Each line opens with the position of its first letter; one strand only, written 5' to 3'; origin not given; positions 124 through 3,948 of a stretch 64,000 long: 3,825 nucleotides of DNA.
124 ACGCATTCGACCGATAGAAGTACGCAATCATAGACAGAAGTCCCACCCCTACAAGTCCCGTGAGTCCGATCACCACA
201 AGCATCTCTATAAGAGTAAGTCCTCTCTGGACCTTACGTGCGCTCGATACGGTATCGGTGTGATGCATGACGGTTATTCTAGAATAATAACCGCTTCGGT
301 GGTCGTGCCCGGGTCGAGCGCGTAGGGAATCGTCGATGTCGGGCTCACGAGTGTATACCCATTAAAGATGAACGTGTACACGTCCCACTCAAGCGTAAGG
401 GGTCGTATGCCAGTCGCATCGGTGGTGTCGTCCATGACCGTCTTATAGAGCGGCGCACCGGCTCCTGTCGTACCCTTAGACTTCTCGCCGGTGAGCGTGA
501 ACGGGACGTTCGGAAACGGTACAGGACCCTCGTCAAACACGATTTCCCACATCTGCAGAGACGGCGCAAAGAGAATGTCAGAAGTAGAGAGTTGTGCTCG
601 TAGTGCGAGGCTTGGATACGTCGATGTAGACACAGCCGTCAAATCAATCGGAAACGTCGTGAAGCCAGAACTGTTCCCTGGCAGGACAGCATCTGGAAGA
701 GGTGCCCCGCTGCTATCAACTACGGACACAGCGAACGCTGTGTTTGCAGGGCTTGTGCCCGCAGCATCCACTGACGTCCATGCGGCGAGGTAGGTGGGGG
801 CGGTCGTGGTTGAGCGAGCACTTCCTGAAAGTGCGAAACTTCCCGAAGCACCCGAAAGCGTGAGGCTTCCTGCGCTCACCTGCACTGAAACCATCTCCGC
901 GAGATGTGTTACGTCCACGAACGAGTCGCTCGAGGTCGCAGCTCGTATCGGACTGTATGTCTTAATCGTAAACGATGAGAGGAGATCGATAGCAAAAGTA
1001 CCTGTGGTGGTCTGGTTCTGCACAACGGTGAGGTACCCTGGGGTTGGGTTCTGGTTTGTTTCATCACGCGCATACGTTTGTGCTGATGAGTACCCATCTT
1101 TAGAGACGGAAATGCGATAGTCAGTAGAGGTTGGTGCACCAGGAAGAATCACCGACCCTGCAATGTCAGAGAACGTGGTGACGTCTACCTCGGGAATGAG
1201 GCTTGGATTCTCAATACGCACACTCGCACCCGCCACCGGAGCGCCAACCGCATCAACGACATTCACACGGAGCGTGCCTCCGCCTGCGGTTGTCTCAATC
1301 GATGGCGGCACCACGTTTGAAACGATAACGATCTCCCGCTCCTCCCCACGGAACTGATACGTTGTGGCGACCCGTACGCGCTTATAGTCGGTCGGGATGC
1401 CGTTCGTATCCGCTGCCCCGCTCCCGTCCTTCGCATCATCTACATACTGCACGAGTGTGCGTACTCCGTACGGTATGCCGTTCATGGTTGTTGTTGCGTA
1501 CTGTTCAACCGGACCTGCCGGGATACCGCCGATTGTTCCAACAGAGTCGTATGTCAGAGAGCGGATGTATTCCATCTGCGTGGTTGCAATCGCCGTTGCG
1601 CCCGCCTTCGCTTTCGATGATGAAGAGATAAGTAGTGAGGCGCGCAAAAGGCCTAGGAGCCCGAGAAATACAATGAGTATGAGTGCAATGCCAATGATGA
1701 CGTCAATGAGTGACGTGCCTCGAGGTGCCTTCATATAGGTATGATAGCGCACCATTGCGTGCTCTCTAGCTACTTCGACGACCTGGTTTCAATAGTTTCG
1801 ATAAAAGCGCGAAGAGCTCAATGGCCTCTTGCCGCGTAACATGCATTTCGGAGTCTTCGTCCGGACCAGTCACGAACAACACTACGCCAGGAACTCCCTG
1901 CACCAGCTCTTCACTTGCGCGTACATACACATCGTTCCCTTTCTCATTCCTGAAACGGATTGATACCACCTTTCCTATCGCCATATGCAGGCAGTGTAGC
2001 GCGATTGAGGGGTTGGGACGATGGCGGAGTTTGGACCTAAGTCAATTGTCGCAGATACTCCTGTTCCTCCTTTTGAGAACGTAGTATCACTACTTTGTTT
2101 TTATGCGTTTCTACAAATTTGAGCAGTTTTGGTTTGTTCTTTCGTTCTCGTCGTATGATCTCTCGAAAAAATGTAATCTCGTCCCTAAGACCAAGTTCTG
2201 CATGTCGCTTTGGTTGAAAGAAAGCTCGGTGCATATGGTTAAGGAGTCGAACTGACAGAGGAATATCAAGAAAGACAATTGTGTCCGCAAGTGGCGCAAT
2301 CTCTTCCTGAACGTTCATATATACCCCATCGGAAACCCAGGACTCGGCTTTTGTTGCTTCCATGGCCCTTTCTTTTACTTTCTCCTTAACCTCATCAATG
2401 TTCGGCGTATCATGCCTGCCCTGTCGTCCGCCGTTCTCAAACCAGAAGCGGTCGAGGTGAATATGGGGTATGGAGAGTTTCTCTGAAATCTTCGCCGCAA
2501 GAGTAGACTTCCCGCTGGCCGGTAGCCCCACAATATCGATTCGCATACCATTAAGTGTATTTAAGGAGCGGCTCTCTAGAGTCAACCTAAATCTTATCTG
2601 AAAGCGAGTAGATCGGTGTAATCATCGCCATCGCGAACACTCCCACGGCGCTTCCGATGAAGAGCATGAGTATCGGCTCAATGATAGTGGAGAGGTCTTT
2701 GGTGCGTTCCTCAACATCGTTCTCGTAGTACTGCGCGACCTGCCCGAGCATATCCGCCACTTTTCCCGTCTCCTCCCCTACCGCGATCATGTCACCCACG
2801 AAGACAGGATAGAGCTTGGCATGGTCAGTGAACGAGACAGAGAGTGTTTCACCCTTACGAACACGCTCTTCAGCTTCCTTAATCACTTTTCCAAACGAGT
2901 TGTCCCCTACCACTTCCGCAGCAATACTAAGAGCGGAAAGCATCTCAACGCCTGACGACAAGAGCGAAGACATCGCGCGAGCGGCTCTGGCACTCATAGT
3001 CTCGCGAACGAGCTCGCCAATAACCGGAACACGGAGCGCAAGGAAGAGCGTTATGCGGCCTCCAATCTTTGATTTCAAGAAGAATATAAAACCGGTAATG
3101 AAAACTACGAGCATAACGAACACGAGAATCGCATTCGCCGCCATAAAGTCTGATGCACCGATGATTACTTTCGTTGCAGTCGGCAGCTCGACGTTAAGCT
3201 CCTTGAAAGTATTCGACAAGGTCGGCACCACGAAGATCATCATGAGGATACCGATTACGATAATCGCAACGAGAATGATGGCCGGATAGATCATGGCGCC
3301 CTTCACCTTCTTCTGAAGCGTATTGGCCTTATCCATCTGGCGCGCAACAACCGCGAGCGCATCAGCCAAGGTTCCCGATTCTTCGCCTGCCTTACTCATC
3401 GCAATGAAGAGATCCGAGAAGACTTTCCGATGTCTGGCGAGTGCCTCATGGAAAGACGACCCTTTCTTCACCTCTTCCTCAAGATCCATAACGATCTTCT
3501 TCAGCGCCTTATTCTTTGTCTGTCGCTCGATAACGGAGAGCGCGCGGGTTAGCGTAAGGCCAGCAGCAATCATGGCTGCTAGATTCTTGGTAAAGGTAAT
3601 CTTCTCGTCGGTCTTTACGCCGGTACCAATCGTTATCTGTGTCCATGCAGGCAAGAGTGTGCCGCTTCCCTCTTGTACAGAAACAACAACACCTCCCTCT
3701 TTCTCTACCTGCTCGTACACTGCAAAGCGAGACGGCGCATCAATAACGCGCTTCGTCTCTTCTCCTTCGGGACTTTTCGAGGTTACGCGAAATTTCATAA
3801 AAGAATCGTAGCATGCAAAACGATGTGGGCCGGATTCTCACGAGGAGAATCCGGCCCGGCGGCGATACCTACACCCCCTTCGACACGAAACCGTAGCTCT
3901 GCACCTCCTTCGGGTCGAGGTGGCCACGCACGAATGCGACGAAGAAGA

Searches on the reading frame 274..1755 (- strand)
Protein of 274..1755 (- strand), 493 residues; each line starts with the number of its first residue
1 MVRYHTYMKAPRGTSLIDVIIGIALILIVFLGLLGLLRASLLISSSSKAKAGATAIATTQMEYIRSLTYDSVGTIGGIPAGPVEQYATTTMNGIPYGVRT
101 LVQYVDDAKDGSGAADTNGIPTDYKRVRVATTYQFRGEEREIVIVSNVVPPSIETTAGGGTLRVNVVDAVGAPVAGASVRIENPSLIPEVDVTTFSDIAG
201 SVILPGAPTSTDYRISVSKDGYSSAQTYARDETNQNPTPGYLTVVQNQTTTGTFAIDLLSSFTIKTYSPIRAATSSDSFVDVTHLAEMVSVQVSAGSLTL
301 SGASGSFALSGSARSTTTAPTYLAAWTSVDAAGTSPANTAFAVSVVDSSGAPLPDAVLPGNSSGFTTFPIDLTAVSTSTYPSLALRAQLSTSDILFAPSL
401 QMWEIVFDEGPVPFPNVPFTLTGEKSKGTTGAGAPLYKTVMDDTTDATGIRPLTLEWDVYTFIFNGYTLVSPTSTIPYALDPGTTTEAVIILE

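Call 24: search_protein_families(library=pfam, proteins=[window:274-1755:-], max_evalue=0.00001)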
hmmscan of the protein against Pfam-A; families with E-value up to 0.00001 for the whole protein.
window:274-1755:- (493 aa): 1 family
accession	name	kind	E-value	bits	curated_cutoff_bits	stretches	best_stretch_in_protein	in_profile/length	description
PF13620.12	CarboxypepD_reg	-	1.4e-07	32.2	32.3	1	161-251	1-76/82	Carboxypeptidase regulatory-like domain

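Call 28: find_encoding_contigs(protein=window:274-1755:-, flank=10000, max_places=4)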
Protein window:274-1755:- (493 aa): 1 contig read that carries it; 1 place shown.
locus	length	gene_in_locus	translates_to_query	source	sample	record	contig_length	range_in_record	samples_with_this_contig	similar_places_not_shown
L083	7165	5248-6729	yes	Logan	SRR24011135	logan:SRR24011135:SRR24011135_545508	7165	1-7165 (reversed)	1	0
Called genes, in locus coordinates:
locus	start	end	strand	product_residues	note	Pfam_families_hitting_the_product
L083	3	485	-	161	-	?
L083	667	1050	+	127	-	-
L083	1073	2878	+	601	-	PF05157:MshEN, PF00437:T2SSE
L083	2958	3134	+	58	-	-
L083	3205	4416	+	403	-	PF00482:T2SSF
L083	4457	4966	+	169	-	PF13207:AAA_17, PF13238:AAA_18 (faint)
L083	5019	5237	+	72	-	-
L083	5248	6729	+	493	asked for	PF13620:CarboxypepD_reg (weak)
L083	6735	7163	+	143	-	?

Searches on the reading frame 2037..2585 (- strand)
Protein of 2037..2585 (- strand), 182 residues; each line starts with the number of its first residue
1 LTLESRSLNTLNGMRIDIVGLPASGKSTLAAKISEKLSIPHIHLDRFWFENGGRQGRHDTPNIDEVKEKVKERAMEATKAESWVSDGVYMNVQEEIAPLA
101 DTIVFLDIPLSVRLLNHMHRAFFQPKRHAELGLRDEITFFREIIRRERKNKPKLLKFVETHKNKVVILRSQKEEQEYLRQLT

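Call 24: search_protein_families(library=pfam, proteins=[window:2037-2585:-], max_evalue=0.00001)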
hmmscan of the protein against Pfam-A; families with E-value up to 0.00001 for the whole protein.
window:2037-2585:- (182 aa): 2 families
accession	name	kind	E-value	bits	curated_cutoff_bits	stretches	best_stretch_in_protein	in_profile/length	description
PF13207.12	AAA_17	-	4e-08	34.1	27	1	19-107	1-99/136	AAA domain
PF13238.12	AAA_18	-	8.9e-06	26.6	29.4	0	18-81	3-66/128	AAA domain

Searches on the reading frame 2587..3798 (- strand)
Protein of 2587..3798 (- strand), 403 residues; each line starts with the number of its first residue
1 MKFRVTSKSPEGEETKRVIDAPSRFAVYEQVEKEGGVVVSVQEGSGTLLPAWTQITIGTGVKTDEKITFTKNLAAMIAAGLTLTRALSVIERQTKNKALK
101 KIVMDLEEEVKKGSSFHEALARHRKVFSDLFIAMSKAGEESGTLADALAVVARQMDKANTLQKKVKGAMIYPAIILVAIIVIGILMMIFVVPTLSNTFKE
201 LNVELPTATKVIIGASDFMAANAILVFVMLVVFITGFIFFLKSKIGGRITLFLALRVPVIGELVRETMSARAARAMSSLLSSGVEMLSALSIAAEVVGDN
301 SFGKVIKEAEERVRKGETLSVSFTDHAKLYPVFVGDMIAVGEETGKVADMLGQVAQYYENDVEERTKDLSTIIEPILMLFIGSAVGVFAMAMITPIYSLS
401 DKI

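Call 24: search_protein_families(library=pfam, proteins=[window:2587-3798:-], max_evalue=0.00001)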
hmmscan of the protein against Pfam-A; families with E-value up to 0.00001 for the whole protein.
window:2587-3798:- (403 aa): 1 family
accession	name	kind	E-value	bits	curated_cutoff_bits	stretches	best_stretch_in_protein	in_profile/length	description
PF00482.28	T2SSF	-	1.9e-59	199.5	25.2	2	69-192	1-125/125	Type II secretion system (T2SS), protein F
